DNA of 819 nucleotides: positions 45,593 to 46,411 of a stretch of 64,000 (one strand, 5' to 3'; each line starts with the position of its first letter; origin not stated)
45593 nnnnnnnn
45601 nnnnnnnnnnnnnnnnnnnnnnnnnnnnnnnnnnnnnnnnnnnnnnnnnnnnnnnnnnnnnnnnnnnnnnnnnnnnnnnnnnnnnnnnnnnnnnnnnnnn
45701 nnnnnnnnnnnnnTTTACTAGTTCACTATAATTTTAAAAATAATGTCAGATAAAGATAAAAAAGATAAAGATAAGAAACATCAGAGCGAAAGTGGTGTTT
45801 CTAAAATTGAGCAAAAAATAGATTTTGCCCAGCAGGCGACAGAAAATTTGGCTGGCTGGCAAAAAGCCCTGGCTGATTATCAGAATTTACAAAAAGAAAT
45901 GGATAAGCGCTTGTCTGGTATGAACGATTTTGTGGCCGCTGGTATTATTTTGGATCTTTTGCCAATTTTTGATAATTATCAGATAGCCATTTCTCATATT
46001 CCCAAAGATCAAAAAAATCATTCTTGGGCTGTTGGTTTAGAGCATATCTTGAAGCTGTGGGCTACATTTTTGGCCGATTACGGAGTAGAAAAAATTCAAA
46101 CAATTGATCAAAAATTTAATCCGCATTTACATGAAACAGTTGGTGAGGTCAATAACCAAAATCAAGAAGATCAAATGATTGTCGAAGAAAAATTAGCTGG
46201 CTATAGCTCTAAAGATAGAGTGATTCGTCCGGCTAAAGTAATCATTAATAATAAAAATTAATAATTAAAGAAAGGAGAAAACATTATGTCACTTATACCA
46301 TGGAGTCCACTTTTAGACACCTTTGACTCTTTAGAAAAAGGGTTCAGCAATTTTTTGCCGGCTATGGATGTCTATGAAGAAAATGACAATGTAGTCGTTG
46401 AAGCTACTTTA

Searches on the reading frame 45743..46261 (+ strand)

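Call 6: search_protein_families(library=pfam, proteins=[window:45743-46261:+], max_evalue=0.001)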
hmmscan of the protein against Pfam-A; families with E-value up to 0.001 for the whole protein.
window:45743-46261:+ (172 aa): 1 family
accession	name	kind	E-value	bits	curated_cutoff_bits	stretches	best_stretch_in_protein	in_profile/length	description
PF01025.24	GrpE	-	2.1e-33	115.7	25.8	1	7-169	8-164/165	GrpE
